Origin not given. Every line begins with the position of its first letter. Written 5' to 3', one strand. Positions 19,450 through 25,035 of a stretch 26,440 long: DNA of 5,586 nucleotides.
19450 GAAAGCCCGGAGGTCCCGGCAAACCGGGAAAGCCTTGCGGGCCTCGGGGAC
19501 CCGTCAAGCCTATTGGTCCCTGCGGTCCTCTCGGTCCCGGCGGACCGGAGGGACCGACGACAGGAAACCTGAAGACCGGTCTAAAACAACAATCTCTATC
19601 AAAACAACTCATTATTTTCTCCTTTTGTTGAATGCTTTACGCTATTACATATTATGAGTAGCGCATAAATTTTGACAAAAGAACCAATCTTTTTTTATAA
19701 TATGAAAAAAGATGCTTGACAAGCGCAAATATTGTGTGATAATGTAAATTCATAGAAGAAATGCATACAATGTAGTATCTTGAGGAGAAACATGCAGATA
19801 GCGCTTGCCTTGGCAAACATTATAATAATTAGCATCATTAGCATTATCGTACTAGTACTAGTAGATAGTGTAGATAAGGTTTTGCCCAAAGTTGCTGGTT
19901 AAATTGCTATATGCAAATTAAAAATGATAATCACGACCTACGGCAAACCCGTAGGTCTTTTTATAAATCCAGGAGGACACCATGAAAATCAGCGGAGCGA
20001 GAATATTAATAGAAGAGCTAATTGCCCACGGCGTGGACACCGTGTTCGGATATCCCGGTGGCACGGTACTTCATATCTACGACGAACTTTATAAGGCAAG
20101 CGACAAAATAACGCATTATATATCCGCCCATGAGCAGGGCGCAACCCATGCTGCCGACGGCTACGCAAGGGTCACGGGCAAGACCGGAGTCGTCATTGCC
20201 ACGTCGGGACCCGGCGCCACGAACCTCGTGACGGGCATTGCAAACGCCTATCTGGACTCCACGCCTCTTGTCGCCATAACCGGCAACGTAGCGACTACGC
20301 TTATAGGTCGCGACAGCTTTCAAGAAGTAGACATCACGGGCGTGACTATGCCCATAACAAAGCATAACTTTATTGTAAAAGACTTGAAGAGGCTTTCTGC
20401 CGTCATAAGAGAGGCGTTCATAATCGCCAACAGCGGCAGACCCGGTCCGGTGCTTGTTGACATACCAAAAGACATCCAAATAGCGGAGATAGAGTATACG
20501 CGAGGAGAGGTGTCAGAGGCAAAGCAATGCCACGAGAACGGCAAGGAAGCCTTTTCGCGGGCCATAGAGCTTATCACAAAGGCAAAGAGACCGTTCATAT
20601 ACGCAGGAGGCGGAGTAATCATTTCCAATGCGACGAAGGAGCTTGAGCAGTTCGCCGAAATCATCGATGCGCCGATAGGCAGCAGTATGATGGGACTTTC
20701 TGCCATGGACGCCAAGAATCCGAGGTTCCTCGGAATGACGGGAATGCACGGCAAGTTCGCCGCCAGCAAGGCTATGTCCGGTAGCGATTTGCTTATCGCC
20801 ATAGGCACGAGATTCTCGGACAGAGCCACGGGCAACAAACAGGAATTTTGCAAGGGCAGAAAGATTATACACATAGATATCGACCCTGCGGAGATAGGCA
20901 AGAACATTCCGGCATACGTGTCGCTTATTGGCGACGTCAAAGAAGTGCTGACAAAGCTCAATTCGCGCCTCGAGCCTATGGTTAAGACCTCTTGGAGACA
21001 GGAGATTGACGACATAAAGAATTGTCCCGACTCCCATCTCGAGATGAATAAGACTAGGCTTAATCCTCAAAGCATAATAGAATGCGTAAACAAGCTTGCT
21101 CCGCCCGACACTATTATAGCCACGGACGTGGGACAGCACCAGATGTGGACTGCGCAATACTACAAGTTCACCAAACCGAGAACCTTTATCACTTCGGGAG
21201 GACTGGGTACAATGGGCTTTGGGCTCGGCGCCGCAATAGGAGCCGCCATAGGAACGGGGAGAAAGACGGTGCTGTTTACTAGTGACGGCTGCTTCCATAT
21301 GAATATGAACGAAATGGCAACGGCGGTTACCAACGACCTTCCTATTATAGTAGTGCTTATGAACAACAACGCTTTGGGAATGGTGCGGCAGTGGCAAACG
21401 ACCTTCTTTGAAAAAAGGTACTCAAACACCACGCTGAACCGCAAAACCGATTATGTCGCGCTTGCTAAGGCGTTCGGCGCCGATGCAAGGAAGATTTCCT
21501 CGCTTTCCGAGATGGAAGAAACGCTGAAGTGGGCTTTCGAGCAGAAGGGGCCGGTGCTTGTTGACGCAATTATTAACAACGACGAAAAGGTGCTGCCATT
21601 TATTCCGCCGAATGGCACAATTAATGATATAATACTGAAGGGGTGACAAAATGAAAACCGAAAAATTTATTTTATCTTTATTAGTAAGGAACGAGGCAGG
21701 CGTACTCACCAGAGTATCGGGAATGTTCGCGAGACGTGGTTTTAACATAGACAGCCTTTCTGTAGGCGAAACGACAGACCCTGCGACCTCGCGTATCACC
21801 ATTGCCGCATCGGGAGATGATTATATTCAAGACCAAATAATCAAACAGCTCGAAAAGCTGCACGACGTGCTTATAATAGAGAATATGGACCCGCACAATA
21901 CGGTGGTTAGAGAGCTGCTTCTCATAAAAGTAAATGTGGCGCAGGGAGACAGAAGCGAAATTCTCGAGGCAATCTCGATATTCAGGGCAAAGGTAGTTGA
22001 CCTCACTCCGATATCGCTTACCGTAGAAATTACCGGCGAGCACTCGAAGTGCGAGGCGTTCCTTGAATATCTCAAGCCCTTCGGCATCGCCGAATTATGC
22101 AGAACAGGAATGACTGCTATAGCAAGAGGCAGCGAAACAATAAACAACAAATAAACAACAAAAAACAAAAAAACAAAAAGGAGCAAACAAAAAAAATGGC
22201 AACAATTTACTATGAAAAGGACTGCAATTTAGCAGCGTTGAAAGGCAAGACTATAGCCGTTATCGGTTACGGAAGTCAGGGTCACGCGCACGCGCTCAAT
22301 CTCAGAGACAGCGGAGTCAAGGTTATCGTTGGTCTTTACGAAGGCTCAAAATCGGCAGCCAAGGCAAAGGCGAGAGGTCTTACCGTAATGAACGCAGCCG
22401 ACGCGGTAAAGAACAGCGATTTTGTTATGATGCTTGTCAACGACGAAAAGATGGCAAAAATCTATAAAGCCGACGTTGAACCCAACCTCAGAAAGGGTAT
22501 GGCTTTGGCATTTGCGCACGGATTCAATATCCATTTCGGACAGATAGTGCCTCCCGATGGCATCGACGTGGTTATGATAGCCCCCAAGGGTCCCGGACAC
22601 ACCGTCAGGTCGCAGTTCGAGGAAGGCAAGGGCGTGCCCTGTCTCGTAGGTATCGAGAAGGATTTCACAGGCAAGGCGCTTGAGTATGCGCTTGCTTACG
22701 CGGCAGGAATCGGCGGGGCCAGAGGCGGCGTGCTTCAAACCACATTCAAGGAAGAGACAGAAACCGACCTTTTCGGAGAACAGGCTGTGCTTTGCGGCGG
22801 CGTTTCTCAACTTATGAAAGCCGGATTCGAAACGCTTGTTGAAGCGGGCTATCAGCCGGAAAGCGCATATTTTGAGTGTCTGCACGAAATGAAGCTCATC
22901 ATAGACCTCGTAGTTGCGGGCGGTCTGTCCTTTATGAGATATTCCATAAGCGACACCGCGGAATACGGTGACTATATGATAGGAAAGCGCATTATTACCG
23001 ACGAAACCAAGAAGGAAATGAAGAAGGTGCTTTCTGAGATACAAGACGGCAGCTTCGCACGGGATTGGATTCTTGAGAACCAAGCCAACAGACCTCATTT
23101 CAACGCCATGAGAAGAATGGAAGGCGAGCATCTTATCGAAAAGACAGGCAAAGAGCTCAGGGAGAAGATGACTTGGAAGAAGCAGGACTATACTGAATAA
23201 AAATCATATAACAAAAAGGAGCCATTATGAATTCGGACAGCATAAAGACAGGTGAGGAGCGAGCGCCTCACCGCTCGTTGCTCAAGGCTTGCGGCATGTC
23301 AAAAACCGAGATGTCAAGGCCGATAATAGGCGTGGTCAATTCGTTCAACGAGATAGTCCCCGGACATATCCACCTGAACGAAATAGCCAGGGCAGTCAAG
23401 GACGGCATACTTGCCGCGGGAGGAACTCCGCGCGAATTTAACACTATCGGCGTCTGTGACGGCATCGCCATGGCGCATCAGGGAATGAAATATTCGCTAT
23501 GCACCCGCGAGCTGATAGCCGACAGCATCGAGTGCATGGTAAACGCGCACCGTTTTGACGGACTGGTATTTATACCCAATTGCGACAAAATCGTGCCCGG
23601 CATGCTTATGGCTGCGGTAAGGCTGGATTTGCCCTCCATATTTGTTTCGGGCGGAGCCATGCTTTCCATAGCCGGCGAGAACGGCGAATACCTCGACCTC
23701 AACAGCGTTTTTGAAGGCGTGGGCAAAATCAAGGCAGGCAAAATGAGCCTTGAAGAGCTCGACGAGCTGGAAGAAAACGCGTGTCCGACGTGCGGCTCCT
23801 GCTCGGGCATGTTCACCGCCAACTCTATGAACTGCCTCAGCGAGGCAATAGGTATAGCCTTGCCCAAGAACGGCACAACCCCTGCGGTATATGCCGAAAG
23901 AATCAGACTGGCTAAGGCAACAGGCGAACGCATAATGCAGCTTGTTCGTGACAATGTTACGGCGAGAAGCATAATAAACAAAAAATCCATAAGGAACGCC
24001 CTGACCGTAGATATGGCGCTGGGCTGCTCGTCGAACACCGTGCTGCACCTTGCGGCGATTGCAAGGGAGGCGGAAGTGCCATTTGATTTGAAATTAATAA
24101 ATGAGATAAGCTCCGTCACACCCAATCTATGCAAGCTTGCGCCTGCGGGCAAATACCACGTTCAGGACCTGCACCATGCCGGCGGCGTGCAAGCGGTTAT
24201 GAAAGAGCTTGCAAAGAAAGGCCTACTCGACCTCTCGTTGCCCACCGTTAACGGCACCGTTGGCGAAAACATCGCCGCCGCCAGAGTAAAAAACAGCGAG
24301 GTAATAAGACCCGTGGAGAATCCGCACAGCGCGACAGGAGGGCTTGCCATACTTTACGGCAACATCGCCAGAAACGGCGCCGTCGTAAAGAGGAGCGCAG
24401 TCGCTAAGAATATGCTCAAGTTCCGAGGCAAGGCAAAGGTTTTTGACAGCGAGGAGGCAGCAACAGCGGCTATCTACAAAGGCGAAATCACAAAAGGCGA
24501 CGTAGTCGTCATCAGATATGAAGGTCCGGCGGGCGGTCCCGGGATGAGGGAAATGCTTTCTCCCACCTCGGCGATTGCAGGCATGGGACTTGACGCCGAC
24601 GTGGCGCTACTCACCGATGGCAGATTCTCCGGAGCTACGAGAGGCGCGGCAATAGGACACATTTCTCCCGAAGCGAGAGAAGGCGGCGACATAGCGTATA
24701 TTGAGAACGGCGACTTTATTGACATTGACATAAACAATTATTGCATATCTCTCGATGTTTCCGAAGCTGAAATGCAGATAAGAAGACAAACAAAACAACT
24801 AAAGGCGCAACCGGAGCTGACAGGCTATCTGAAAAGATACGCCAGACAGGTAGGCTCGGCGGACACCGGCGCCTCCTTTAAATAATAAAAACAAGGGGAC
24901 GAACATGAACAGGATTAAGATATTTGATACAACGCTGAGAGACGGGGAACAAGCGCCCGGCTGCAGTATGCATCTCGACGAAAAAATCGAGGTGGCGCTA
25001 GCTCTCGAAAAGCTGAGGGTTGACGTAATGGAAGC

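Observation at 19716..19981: Ribosome-mediated Ile/Leu/Val attenuator controlling ilvBNCD-leuA in a Clostridia-type genome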

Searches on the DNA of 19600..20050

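Call 14: search_rna_families(source=window, start=19600, end=20050, threshold=evalue, max_evalue=10)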
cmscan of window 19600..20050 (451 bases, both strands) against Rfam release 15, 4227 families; matches with E-value up to 10: 8.
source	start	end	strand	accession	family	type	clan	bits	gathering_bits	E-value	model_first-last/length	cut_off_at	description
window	19859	19962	+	RF02434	SpF39_sRNA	Gene; sRNA;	-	26.6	60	0.29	1-109/109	no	Streptococcus sRNA SpF39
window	19885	19963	+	RF00079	OmrA-B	Gene; sRNA;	-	20.7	40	0.14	1-87/87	no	OmrA-B family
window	19610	19709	-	RF01054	preQ1-II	Cis-reg; riboswitch;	-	19.2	47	1.3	1-99/99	no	PreQ1-II (pre queuosine) riboswitch aptamer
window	19610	19668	-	RF02980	freshwater-2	Cis-reg;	-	18.5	49.9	1.8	1-84/84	no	freshwater-2 RNA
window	19819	19922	-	RF01853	mtDNA_ssA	Gene; antisense;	-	18.2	40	7.2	1-106/106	no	Mitochondrial DNA control region secondary structure A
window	19896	19966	+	RF02432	SpF25_sRNA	Gene; sRNA;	-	15.1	48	9.6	1-102/102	no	Streptococcus sRNA SpF25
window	19901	19958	+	RF02751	ES036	Gene; sRNA;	-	14.1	37.6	7.7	1-43/43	no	ES036 (CssrF) sRNA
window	19878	19977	+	RF00015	U4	Gene; snRNA; splicing;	CL00007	11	46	4.8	1-138/138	no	U4 spliceosomal RNA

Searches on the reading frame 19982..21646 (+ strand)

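Call 7: search_protein_families(library=ncbifam, proteins=[window:19982-21646:+])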
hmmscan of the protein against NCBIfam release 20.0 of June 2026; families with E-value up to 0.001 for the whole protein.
window:19982-21646:+ (554 aa): 55 families (the best 25 are shown)
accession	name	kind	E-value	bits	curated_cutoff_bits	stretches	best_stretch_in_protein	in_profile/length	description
TIGR00118.1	acolac_lg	equivalog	1.8e-214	713.3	538.35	1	4-552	2-555/557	biosynthetic-type acetolactate synthase large subunit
NF004710.0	PRK06048.1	equivalog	7.1e-211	701.5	976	1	2-551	7-557/561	acetolactate synthase large subunit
NF004919.0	PRK06276.1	equivalog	3.3e-199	663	866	1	4-552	2-558/582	acetolactate synthase large subunit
NF006524.0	PRK08978.1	equivalog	5.8e-194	645.4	738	1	4-549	2-542/548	acetolactate synthase 2 catalytic subunit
NF006319.0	PRK08527.1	equivalog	6.4e-191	635.6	905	1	1-553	2-560/565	acetolactate synthase large subunit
NF005824.0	PRK07710.1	equivalog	7.9e-188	625.4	976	1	2-548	16-565/573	acetolactate synthase large subunit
NF005860.0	PRK07789.1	equivalog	9.5e-188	625.3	881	1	2-551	33-597/615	acetolactate synthase large subunit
NF005651.0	PRK07418.1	subfamily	2.1e-184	614.1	942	1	2-545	18-573/617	acetolactate synthase large subunit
NF005228.0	PRK06725.1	equivalog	1.3e-182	608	991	1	2-553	15-567/571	acetolactate synthase large subunit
NF006016.1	PRK08155.1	equivalog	4e-180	599.9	870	1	1-551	1-552/554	acetolactate synthase large subunit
NF006581.0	PRK09107.1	equivalog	5.9e-179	596.2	974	1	2-552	10-574/595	acetolactate synthase 3 large subunit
NF005058.0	PRK06466.1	equivalog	4.7e-173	576.7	951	1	2-552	3-568/574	acetolactate synthase 3 large subunit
NF005409.0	PRK06965.1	equivalog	8.6e-170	566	1035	1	3-552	21-582/587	acetolactate synthase 3 catalytic subunit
NF005584.0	PRK07282.1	equivalog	6e-168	559.9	970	1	4-549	11-557/566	acetolactate synthase large subunit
NF005364.0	PRK06882.1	equivalog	2.5e-162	541.2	1083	1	2-552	3-566/574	acetolactate synthase 3 large subunit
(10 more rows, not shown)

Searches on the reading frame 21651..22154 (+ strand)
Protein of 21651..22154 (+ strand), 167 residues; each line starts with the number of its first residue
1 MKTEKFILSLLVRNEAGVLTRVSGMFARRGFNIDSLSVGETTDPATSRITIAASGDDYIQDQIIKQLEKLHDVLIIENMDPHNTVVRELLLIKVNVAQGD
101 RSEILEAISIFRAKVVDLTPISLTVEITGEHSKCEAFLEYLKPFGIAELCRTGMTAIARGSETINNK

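Call 7: search_protein_families(library=ncbifam, proteins=[window:21651-22154:+])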
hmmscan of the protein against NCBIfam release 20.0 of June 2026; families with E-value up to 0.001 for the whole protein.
window:21651-22154:+ (167 aa): 7 families
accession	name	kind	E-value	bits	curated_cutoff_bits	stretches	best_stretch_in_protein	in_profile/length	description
NF008864.0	PRK11895.1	equivalog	1.1e-59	200.8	119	1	5-164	3-162/164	acetolactate synthase small subunit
TIGR00119.1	acolac_sm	equivalog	8.1e-56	188.4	56.9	1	5-160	2-157/158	acetolactate synthase small subunit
NF006036.0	PRK08178.1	equivalog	2.1e-16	59.7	128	1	3-88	12-96/102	acetolactate synthase small subunit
NF005233.0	PRK06737.1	equivalog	9.8e-12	44.8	102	1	8-77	5-74/76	ACT domain-containing protein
NF008362.0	PRK11152.1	equivalog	9.9e-07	28.6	68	1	6-80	4-77/85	acetolactate synthase 2 small subunit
NF010078.0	PRK13562.1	equivalog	4.5e-06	26.6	96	1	7-80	4-78/84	ACT domain-containing protein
TIGR01327.1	PGDH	equivalog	0.00043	19.2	454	1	3-77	449-521/525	phosphoglycerate dehydrogenase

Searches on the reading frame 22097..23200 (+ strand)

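Call 7: search_protein_families(library=ncbifam, proteins=[window:22097-23200:+])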
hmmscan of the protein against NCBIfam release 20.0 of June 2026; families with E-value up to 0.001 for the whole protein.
window:22097-23200:+ (367 aa): 6 families
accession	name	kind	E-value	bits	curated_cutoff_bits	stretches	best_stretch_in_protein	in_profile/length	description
NF004017.0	PRK05479.1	equivalog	2e-166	552.8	336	1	34-364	1-331/337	ketol-acid reductoisomerase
NF009940.0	PRK13403.1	equivalog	7e-149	495.2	406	1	37-362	3-327/335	ketol-acid reductoisomerase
TIGR00465.1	ilvC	equivalog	1.2e-136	454.8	226.15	1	48-362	1-314/314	ketol-acid reductoisomerase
NF003557.0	PRK05225.1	equivalog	2.7e-60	204.3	713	2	17-234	6-227/491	ketol-acid reductoisomerase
NF004005.0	PRK05476.2-3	equivalog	2e-07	30.2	275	1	48-145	206-299/418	adenosylhomocysteinase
TIGR00936.1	ahcY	equivalog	3.1e-06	26.2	497.6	1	48-117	203-271/416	adenosylhomocysteinase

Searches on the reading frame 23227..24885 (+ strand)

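Call 7: search_protein_families(library=ncbifam, proteins=[window:23227-24885:+])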
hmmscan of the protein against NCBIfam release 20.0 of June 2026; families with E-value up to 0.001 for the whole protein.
window:23227-24885:+ (552 aa): 8 families
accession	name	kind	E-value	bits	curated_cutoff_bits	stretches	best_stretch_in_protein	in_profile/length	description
NF002068.0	PRK00911.1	subfamily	4.1e-241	801.3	644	1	1-550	5-554/559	dihydroxy-acid dehydratase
TIGR00110.1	ilvD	equivalog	5.2e-231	767.9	618.15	1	14-550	1-540/543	dihydroxy-acid dehydratase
NF009103.0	PRK12448.1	equivalog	5.2e-187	622.8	710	2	3-344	6-355/616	dihydroxy-acid dehydratase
NF004784.0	PRK06131.1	subfamily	3.3e-139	464.9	539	1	11-551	22-560/576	dihydroxy-acid dehydratase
NF009559.0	PRK13016.1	equivalog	1.9e-123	412.7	882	1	13-551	24-561/578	L-arabinonate dehydratase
NF009560.0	PRK13017.1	subfamily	4.1e-121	405.1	684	1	18-551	31-575/595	dihydroxy-acid dehydratase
TIGR01196.1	edd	equivalog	3.3e-78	263.4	708.25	1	24-549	57-597/601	phosphogluconate dehydratase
TIGR03432.1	yjhG_yagF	hypoth_equivalog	2.5e-62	210.9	808.15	1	46-507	82-570/640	YjhG/YagF family D-xylonate dehydratase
